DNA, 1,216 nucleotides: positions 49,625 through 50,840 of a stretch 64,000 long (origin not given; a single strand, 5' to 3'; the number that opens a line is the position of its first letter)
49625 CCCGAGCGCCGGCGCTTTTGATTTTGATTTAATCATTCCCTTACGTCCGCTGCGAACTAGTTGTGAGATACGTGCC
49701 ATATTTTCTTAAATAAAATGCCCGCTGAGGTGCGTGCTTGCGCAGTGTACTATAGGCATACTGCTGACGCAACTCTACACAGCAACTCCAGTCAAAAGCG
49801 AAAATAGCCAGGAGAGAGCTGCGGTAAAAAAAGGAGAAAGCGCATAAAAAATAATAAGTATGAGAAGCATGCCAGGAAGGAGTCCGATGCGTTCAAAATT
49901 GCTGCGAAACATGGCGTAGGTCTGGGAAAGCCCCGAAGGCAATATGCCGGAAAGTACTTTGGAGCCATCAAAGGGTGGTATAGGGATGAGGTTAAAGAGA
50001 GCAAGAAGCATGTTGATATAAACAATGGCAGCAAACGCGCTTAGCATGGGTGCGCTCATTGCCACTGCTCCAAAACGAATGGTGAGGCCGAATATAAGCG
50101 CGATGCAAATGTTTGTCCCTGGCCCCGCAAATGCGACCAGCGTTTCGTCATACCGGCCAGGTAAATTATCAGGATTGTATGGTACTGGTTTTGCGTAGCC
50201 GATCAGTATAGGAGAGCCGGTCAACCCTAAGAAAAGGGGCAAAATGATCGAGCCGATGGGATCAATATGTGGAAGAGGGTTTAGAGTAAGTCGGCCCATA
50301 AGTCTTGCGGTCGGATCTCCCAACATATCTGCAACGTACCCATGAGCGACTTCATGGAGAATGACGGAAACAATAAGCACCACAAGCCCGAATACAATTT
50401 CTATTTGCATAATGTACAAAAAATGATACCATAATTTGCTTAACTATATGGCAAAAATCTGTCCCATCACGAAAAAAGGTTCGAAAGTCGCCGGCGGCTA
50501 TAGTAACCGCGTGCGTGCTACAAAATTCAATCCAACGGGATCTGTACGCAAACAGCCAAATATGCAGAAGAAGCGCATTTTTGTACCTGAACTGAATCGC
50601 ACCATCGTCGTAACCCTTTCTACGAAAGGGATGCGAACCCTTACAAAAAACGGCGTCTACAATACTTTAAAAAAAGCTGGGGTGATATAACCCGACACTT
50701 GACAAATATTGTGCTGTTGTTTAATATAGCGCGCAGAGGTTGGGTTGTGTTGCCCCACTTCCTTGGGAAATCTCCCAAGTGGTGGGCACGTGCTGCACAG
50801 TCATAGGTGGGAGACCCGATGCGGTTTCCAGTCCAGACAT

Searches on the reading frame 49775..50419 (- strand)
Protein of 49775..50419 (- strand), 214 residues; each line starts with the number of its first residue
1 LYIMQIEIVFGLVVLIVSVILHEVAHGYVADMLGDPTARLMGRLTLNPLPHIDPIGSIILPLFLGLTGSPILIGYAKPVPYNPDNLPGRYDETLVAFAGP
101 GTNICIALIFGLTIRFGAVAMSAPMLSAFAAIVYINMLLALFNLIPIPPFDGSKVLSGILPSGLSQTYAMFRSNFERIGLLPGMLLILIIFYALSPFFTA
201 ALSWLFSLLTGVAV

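Call 7: search_protein_families(library=pfam, proteins=[window:49775-50419:-])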
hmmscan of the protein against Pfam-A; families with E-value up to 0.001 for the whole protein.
window:49775-50419:- (214 aa): 1 family
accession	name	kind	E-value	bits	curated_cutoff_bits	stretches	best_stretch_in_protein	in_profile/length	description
PF02163.28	Peptidase_M50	-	6.7e-14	52.2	27.2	2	120-164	155-198/221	Peptidase family M50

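Call 36: find_homologous_proteins(query=window:49775-50419:-, max_evalue=1e-60)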
Query window:49775-50419:- (214 aa): 597 proteins with E <= 1e-60 among 8000 candidates; the best 120 are listed.
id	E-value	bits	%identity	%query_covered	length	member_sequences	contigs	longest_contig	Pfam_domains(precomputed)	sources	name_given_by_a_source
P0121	8.1e-128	442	100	99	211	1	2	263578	PF02163.29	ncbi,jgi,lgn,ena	-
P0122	1.2e-93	331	77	90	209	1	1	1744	PF02163.29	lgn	-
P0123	1.3e-91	324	74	98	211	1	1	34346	PF02163.29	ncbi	-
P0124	1.6e-90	321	72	99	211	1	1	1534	PF02163.29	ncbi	-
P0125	3.5e-90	319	75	92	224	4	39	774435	PF02163.29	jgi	jgi:Zn-dependent protease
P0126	4.4e-90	319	71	99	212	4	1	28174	PF02163.29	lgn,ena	-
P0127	4.7e-89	316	71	98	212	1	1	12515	PF02163.29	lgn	-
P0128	7.2e-89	315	71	92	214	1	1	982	PF02163.29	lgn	-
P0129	1.3e-88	314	69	99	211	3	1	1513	PF02163.29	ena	-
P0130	1.4e-88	314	71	97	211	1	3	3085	PF02163.29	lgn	-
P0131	1.5e-88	314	73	97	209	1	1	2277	PF02163.29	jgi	jgi:Zn-dependent protease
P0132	2.5e-88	313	68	99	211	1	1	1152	PF02163.29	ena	-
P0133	3.1e-88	313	68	99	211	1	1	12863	PF02163.29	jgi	-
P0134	3.5e-88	313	72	99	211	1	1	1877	PF02163.29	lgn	-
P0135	4.9e-88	312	69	98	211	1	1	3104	PF02163.29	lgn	-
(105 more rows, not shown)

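Call 55: find_encoding_contigs(protein=P0122, flank=3000, max_places=2)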
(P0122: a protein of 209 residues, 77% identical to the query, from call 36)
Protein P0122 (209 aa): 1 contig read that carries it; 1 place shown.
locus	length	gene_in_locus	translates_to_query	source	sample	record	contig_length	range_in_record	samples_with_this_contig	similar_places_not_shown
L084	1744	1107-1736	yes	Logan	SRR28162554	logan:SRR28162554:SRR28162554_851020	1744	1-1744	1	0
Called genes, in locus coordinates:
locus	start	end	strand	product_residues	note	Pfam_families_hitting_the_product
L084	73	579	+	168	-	PF01575:MaoC_dehydratas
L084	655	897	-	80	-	PF00830:Ribosomal_L28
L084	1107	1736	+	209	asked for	PF02163:Peptidase_M50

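Call 56: find_encoding_contigs(protein=P0125, flank=3000, max_places=4)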
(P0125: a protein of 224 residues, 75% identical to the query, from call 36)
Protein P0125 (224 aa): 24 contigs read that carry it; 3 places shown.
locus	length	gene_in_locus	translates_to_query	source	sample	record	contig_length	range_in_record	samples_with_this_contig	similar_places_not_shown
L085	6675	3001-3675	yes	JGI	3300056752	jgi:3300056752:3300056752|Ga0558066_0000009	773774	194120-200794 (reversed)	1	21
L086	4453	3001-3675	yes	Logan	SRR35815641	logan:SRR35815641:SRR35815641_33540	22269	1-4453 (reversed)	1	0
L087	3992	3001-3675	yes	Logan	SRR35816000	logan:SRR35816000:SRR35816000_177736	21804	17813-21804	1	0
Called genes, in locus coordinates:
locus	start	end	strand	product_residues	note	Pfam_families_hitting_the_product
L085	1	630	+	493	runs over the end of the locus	PF13567:DUF4131, PF03772:Competence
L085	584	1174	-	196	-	PF02777:Sod_Fe_C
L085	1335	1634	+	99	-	-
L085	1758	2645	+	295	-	PF00753:Lactamase_B, PF12706:Lactamase_B_2 (weak)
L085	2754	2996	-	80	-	PF00830:Ribosomal_L28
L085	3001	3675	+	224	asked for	PF02163:Peptidase_M50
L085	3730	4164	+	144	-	PF00164:Ribosom_S12_S23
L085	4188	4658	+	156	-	PF00177:Ribosomal_S7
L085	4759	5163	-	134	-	-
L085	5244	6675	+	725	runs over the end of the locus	PF00009:GTP_EFTU, PF22042:EF-G_D2, PF03144:GTP_EFTU_D2, PF14492:EFG_III, PF16658:RF3_C (weak), PF03764:EFG_IV, PF00679:EFG_C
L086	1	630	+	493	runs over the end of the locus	PF13567:DUF4131, PF03772:Competence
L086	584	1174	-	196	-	PF02777:Sod_Fe_C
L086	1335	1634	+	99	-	-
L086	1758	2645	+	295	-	PF00753:Lactamase_B, PF12706:Lactamase_B_2 (weak)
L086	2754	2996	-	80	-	PF00830:Ribosomal_L28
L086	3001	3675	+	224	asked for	PF02163:Peptidase_M50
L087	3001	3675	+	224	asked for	PF02163:Peptidase_M50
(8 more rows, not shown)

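Call 61: find_encoding_contigs(protein=P0123, flank=10000, max_places=1)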
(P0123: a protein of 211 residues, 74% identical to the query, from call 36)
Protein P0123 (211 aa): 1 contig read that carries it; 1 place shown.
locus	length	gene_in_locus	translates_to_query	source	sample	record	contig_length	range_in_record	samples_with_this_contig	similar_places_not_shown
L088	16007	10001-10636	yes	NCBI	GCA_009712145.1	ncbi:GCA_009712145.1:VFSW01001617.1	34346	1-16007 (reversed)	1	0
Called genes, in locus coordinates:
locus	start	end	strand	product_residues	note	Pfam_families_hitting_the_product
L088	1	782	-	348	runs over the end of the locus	PF05697:Trigger_N, PF05698:Trigger_C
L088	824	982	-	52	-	-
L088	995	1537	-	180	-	PF00719:Pyrophosphatase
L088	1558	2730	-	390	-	PF08529:NusA_N, PF00575:S1, PF13184:KH_NusA_1st, PF07650:KH_2 (faint), PF26594:KH_NusA_2nd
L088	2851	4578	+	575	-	PF05157:MshEN (weak), PF00437:T2SSE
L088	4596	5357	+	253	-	PF00121:TIM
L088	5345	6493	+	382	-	PF00162:PGK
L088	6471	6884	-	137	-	PF11969:DcpS_C, PF01230:HIT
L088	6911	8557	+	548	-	PF01368:DHH, PF02272:DHHA1, PF17768:RecJ_OB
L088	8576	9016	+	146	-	PF00075:RNase_H, PF13456:RVT_3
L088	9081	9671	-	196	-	PF02777:Sod_Fe_C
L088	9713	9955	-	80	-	PF00830:Ribosomal_L28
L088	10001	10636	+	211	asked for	PF02163:Peptidase_M50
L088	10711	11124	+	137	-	PF00164:Ribosom_S12_S23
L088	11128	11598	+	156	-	PF00177:Ribosomal_S7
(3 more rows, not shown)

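Call 62: find_encoding_contigs(protein=P0125, flank=10000, max_places=1)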
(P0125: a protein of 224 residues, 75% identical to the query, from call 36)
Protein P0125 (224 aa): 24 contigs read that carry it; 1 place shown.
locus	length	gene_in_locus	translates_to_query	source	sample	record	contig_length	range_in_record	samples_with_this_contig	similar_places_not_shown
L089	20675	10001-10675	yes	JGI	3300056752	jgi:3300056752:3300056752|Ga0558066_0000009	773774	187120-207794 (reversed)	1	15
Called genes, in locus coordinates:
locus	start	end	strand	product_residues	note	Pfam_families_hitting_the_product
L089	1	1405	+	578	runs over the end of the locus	PF05157:MshEN, PF00437:T2SSE, PF06414:Zeta_toxin (weak)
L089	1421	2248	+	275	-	PF00121:TIM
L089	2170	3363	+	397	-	PF00162:PGK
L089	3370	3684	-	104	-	PF11969:DcpS_C, PF01230:HIT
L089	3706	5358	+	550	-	PF01368:DHH, PF02272:DHHA1 (weak), PF17768:RecJ_OB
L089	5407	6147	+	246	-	PF00075:RNase_H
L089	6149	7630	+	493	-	PF13567:DUF4131, PF03772:Competence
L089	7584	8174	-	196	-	PF02777:Sod_Fe_C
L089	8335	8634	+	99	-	-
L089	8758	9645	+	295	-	PF00753:Lactamase_B, PF12706:Lactamase_B_2 (weak)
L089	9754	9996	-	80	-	PF00830:Ribosomal_L28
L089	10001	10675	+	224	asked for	PF02163:Peptidase_M50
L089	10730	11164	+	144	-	PF00164:Ribosom_S12_S23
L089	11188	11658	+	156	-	PF00177:Ribosomal_S7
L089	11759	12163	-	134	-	-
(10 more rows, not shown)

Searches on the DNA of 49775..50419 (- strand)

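Call 64: search_rna_families(sources=[L088, L089, L001, L006], threshold=gathering)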
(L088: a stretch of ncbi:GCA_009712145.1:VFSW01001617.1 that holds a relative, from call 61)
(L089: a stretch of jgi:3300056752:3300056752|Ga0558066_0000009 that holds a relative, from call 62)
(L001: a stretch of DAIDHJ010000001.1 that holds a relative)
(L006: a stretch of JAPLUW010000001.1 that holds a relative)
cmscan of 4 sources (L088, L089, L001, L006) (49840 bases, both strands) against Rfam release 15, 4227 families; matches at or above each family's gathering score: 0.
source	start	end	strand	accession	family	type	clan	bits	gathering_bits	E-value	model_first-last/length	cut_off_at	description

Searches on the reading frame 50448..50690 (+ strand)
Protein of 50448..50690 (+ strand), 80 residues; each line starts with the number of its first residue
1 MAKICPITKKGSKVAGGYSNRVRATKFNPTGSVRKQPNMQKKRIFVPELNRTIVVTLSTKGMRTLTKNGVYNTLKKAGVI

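Call 7: search_protein_families(library=pfam, proteins=[window:50448-50690:+])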
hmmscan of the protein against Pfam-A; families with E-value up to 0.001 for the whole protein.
window:50448-50690:+ (80 aa): 1 family
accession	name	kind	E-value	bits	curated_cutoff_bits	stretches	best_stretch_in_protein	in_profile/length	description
PF00830.24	Ribosomal_L28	-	1.6e-08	34.9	27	1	34-67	26-59/60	Ribosomal L28 family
